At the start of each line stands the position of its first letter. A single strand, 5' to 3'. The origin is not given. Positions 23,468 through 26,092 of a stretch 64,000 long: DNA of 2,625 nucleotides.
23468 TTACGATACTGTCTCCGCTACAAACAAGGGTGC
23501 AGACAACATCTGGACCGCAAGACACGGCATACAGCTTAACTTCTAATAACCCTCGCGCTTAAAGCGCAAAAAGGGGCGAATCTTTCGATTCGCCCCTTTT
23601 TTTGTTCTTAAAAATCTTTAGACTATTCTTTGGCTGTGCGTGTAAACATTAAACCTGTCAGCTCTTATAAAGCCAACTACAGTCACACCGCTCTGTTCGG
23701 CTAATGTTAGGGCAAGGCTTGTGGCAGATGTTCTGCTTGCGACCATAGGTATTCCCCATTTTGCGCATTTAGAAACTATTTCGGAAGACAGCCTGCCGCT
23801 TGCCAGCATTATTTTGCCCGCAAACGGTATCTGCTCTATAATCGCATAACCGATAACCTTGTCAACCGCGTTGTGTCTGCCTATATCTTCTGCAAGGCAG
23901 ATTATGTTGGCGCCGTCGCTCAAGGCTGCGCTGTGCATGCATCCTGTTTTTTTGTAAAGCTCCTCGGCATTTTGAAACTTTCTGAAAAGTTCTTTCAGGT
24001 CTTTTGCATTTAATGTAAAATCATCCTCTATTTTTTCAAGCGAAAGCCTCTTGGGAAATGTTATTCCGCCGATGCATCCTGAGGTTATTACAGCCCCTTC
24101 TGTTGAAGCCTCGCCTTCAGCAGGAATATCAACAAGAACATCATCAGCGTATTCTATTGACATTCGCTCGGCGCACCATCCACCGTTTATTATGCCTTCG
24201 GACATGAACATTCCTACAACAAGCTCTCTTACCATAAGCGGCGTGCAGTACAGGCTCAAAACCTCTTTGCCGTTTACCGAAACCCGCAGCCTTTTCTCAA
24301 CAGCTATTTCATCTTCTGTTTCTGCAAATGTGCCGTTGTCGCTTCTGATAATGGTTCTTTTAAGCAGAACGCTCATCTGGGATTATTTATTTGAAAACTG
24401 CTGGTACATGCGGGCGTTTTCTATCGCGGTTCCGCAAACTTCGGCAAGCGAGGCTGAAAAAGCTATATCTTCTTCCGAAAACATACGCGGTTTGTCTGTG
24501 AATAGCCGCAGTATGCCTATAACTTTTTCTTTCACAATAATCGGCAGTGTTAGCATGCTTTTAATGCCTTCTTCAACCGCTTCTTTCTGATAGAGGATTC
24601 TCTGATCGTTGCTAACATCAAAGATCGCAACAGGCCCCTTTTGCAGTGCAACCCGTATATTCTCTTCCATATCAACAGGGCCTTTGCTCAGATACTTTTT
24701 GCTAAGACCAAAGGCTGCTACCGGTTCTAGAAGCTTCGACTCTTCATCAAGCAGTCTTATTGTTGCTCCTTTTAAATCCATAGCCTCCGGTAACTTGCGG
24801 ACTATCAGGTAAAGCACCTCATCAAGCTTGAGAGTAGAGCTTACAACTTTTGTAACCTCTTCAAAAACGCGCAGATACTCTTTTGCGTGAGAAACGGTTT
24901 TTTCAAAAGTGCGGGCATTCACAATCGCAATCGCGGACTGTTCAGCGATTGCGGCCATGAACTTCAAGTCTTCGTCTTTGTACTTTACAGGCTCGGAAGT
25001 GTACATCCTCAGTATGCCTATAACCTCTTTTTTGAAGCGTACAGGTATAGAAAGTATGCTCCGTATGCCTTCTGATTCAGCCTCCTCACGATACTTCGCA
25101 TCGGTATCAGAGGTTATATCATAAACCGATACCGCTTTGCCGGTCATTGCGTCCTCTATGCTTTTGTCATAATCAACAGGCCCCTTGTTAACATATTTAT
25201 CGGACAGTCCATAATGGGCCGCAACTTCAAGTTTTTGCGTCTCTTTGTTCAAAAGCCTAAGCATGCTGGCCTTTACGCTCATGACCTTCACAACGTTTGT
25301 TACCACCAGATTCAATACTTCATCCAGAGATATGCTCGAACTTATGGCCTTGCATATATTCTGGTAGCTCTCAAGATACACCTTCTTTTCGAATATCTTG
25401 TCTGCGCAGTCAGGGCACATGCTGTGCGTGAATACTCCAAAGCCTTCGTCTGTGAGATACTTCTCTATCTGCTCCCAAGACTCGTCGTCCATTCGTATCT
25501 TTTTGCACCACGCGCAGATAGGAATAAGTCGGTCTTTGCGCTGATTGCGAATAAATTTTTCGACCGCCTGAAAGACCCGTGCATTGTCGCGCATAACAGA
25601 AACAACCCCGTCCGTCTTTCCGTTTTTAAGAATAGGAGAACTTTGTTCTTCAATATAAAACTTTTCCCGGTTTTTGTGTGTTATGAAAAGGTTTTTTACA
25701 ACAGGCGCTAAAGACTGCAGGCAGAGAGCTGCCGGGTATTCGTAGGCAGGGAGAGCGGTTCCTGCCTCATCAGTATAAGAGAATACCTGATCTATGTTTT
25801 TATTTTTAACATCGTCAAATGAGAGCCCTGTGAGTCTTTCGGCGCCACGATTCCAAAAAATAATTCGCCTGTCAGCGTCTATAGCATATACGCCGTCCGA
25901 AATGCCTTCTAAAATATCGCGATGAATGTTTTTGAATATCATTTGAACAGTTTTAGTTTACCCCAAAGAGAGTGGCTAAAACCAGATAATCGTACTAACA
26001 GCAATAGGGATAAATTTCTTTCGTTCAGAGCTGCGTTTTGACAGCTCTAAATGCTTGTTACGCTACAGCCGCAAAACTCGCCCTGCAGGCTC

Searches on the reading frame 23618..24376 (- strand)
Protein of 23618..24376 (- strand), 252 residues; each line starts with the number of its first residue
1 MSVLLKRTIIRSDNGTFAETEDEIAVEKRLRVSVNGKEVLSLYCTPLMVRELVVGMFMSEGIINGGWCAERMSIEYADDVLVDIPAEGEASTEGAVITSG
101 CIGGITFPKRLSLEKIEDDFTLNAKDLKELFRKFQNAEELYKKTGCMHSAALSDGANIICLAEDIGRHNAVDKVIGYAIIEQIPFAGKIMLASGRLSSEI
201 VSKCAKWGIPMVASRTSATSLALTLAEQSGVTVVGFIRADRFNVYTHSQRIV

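Call 47: search_protein_families(library=pfam, proteins=[window:23618-24376:-], max_evalue=0.00001)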
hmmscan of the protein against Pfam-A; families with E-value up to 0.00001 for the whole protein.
window:23618-24376:- (252 aa): 1 family
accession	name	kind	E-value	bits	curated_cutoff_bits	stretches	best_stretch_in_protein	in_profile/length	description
PF02634.21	FdhD-NarQ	-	2.6e-67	227.5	27.2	1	25-251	1-236/237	FdhD/NarQ family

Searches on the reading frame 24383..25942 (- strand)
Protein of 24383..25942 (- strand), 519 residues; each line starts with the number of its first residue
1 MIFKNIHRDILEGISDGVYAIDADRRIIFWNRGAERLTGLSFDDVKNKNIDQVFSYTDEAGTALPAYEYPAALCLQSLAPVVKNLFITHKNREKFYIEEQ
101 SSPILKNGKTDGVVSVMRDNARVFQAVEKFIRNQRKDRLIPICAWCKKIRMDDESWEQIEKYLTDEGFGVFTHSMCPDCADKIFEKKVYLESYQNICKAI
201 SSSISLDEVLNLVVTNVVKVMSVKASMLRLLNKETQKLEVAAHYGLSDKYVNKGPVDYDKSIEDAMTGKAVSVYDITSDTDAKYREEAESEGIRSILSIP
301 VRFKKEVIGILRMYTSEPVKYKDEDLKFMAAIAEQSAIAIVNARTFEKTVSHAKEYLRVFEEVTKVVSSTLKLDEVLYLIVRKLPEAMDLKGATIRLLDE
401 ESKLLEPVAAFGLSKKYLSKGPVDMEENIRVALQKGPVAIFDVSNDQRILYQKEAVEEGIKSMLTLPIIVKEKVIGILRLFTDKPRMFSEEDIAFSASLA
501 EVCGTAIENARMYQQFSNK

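Call 47: search_protein_families(library=pfam, proteins=[window:24383-25942:-], max_evalue=0.00001)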
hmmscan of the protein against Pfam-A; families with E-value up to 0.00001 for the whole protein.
window:24383-25942:- (519 aa): 7 families
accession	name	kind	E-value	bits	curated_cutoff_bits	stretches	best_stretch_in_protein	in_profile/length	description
PF13185.12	GAF_2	-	1e-32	113.6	28.6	2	205-340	3-135/136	GAF domain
PF13492.12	GAF_3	-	4e-26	92.4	27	2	205-341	1-128/129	GAF domain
PF01590.32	GAF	-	1.2e-25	91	22.4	2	206-340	2-133/133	GAF domain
PF00989.32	PAS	-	7.8e-10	39.2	22.6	1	9-119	5-112/113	PAS fold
PF13426.13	PAS_9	-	4.5e-09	36.9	27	1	16-119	2-100/103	PAS domain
PF13188.13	PAS_8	-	3.1e-08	33.7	21.8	1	7-51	3-44/65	PAS domain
PF08448.16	PAS_4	-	8.2e-06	26.5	23.1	0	11-119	1-104/110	PAS fold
